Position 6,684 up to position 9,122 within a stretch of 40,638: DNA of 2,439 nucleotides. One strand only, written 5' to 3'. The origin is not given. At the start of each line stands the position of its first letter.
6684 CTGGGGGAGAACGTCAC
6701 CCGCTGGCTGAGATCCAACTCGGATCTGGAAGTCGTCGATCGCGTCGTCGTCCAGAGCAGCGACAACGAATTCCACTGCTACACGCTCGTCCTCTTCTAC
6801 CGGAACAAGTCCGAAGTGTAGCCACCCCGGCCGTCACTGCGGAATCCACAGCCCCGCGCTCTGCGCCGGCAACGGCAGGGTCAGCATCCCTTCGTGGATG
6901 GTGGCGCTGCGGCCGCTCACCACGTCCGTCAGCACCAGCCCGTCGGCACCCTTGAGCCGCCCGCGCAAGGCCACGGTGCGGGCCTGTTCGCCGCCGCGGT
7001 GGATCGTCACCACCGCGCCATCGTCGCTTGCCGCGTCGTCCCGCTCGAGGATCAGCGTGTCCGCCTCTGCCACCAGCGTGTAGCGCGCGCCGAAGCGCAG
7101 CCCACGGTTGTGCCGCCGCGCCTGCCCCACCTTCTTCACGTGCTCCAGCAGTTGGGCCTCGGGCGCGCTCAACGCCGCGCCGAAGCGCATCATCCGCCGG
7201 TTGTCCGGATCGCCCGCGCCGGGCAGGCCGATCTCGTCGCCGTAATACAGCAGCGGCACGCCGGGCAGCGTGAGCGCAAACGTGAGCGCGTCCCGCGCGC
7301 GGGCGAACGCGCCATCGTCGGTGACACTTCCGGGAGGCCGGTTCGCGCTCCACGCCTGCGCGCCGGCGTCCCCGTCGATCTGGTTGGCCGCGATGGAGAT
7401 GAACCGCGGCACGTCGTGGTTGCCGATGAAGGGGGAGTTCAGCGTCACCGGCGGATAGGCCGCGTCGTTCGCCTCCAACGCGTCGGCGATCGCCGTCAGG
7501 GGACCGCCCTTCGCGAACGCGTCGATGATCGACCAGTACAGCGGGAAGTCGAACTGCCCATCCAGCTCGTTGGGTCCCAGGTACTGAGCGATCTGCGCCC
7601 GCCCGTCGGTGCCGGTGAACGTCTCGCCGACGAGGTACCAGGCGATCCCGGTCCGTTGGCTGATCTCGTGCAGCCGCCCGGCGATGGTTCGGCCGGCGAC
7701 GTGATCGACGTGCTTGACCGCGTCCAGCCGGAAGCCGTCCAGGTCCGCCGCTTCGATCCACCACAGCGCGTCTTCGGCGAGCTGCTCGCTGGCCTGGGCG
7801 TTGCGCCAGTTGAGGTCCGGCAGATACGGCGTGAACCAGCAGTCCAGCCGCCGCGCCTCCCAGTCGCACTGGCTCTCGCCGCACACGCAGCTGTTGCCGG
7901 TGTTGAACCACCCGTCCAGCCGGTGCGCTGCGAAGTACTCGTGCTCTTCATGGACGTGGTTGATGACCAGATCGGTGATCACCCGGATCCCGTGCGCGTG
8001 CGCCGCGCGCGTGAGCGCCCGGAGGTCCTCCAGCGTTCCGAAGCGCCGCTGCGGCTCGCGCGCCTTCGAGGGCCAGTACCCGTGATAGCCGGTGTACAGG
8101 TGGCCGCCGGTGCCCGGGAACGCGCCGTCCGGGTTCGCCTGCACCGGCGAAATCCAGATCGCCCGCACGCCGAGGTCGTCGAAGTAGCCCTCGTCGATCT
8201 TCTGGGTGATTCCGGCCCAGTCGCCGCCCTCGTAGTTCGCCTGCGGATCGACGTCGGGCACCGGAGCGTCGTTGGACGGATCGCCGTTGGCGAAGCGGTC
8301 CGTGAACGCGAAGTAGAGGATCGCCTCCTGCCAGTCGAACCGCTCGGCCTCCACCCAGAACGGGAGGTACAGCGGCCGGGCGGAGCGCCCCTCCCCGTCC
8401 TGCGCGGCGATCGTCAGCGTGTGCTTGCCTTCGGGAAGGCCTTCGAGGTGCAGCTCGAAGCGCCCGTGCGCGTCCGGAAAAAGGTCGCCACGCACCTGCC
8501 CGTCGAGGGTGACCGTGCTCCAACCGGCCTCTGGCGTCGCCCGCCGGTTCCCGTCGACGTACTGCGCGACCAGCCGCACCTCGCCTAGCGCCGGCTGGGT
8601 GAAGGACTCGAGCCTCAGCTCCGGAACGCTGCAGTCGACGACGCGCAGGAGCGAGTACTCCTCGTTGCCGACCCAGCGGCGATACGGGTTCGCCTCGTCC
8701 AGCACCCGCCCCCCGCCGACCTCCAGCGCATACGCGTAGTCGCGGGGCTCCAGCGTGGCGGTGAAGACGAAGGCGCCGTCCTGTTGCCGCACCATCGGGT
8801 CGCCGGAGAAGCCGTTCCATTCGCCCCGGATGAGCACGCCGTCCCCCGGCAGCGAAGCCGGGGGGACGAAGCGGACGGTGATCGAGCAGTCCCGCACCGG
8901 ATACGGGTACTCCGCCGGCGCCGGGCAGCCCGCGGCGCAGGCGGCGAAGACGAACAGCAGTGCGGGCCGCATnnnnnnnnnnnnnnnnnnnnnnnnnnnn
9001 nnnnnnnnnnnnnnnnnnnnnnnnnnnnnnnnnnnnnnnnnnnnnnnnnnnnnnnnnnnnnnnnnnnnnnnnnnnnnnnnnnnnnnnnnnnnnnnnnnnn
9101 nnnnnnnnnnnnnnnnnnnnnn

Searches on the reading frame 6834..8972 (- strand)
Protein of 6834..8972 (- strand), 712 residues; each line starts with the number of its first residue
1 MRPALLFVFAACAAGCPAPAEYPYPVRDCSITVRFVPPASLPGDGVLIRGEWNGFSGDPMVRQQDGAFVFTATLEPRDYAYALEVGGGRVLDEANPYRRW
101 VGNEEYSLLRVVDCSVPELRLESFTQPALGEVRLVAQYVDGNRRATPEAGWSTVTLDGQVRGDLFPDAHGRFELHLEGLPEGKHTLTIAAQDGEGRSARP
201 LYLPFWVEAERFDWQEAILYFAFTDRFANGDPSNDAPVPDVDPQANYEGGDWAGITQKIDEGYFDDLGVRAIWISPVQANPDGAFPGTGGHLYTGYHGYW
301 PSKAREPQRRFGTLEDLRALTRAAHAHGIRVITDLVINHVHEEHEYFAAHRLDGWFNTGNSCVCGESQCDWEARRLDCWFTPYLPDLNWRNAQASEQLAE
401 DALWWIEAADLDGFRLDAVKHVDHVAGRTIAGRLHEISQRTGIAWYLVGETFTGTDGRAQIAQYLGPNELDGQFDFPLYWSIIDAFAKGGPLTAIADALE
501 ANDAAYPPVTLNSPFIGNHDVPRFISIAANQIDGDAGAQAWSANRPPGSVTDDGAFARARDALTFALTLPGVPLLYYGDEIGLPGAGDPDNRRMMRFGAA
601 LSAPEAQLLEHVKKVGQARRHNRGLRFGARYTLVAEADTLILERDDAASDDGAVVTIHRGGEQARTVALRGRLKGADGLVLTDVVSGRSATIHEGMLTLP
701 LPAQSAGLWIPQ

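Call 4: search_protein_families(library=pfam, proteins=[window:6834-8972:-], max_evalue=1)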
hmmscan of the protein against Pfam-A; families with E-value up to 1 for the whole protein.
window:6834-8972:- (712 aa): 2 families
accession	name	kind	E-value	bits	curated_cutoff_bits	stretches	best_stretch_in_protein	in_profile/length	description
PF00128.31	Alpha-amylase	-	2.5e-50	172.5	22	1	222-585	2-358/446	Alpha amylase, catalytic domain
PF16561.11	AMPK1_CBM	-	0.15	12.7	26.8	1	43-97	11-65/85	Glycogen recognition site of AMP-activated protein kinase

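Call 5: search_protein_families(library=ncbifam, proteins=[window:6834-8972:-], max_evalue=1)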
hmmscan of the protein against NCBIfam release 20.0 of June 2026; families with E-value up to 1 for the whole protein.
window:6834-8972:- (712 aa): 41 families (the best 25 are shown)
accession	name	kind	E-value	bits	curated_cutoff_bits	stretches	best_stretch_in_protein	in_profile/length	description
NF041090.1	Cyc-maltodext_AglB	equivalog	6.8e-37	127.3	540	2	560-706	309-451/470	cyclomaltodextrinase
NF008051.0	PRK10785.1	equivalog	1.4e-34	119.3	568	2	557-710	460-605/607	maltodextrin glucosidase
NF007060.0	PRK09505.2-5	equivalog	2.4e-33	115.1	790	3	209-339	187-321/690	alpha-amylase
NF007053.0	PRK09505.1-3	equivalog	2.2e-29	102.1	1269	1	208-341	182-319/687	alpha-amylase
NF007051.0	PRK09505.1-1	equivalog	2.7e-28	98.4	864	3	208-379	190-363/686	alpha-amylase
NF007052.0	PRK09505.1-2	equivalog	4.2e-27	94.6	749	1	211-341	183-317/677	alpha-amylase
NF007058.0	PRK09505.2-3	equivalog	4.4e-26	91.2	897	1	182-340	178-337/742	alpha-amylase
NF007057.0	PRK09505.2-2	equivalog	2e-24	85.8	931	1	211-341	193-327/694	alpha-amylase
NF007059.0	PRK09505.2-4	equivalog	3.8e-24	84.9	865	1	209-340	181-316/683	alpha-amylase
TIGR02456.1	treS_nterm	equivalog_domain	1.6e-23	83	678.35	3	249-352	24-113/539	maltose alpha-D-glucosyltransferase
NF007054.0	PRK09505.1-4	equivalog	6.9e-23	80.9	1385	1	211-341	183-317/676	alpha-amylase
NF007055.0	PRK09505.1-6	equivalog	2e-21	75.9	1458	1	211-340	182-315/675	alpha-amylase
NF006970.0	PRK09441.1-3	equivalog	1.6e-20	73.3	516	1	248-522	53-324/466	alpha-amylase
NF011083.0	PRK14510.1-2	equivalog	4.3e-20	70.9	1322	1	247-687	217-643/1186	bifunctional glycogen debranching protein GlgX/4-alpha-glucanotransferase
NF051899.1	BetGalacBglAAgro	equivalog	2.5e-19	69.1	900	1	249-423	24-203/537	beta-galactosidase BglA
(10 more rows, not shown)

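Call 37: find_related_loci(query=window:6834-8972:-, collection=genome_contigs, flank=10000)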
Query window:6834-8972:- (712 aa) in genome_contigs; peptide patterns used: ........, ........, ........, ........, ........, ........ (x = any residue, [..] = any of these).
242 stretches matched a pattern; 202 encode a relative of the query (tblastn E <= 1e-3); the best 80 are kept; 80 distinct loci.
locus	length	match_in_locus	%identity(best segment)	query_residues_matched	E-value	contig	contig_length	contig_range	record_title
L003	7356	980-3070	61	14-711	0e+0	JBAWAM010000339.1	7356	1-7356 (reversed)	MAG: Myxococcaceae bacterium isolate MFD05674_ilm_asm_bin19 k127_69324, whole genome shotgun sequence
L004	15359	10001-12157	59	2-710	0e+0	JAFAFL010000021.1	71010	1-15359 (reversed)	MAG: Proteobacteria bacterium isolate OH_SBlB_171 k127_1161866, whole genome shotgun sequence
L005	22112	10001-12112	57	1-712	0e+0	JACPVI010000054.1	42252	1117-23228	MAG: Myxococcales bacterium isolate NC_groundwater_780_Ag_S2p5_69_11 JBCH_GD18_4_SO25_S179_scaffold_677802, whole genome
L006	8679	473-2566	56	1-711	0e+0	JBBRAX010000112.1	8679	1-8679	MAG: Myxococcales bacterium isolate Co_metawrap_2316 Cmw_2316_k141_25887510_length_8679_cov_21.9902, whole genome shotgu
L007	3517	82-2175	55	8-711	0e+0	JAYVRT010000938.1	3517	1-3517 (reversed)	MAG: Archangiaceae bacterium isolate GL73_DN_concoct_64 GL73_DN_concoct_64_937, whole genome shotgun sequence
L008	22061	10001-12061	55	25-711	0e+0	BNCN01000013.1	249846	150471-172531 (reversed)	Comamonas sp. KCTC 72670 KCTC 72670 DNA, sequence13, whole genome shotgun sequence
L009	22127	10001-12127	54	3-712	0e+0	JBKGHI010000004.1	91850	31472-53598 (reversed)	Myxococcus sp. 1LA NODE_4_length_91850_cov_56.755085, whole genome shotgun sequence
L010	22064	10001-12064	55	25-712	0e+0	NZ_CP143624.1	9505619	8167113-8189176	Myxococcus sp. Y35 chromosome, complete genome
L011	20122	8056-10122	54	8-700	0e+0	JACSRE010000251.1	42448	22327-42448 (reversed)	MAG: Myxococcus sp. isolate MY1 contig-70_744, whole genome shotgun sequence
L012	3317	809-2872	54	25-712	0e+0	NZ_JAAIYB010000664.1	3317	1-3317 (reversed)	Myxococcus vastator strain AM301 NODE_664_length_3317_cov_5.90376, whole genome shotgun sequence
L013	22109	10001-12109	54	3-712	0e+0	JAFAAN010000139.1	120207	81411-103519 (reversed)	MAG: Proteobacteria bacterium isolate OH_PFB_83 k127_443554, whole genome shotgun sequence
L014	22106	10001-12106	53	5-711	0e+0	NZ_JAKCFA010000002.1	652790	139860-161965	Myxococcus qinghaiensis strain QH3KD-4-1 gnl_ICJDIIDJ_2, whole genome shotgun sequence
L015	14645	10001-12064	54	25-712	0e+0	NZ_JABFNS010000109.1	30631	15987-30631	Myxococcus xanthus strain AM003 NODE_109_length_30631_cov_31.0549, whole genome shotgun sequence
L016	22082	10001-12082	53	20-712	0e+0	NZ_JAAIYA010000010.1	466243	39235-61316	Pyxidicoccus caerfyrddinensis strain CA032A NODE_10_length_466243_cov_17.3736, whole genome shotgun sequence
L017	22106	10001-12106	53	5-711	0e+0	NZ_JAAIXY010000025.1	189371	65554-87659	Myxococcus eversor strain AB053B NODE_25_length_189371_cov_13.4681, whole genome shotgun sequence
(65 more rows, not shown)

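Call 43: search_protein_families(library=pfam, proteins=[L004:4713-6713:-, L004:6322-7431:+, L004:7755-9263:+, L004:9244-9996:-, L004:6253-7290:-], max_evalue=0.001)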
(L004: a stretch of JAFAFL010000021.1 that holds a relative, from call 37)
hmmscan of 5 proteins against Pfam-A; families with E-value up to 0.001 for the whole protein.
L004:4713-6713:- (666 aa): 0 families

L004:6322-7431:+ (369 aa): 1 family
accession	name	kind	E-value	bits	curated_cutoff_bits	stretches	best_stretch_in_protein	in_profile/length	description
PF25302.1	NADase_transloc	-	7.3e-12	46.1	27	2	50-92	22-66/146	NAD glycohydrolase translocation F5/8 type C domain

L004:7755-9263:+ (502 aa): 2 families
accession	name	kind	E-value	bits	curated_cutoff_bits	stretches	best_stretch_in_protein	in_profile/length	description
PF16116.10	DUF4832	-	3.7e-59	200.5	29.2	1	274-483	1-216/216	Domain of unknown function (DUF4832)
PF16173.10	DUF4874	-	3e-38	131.4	30.1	1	90-251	1-159/159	Domain of unknown function (DUF4874)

L004:9244-9996:- (250 aa): 0 families

L004:6253-7290:- (345 aa): 0 families
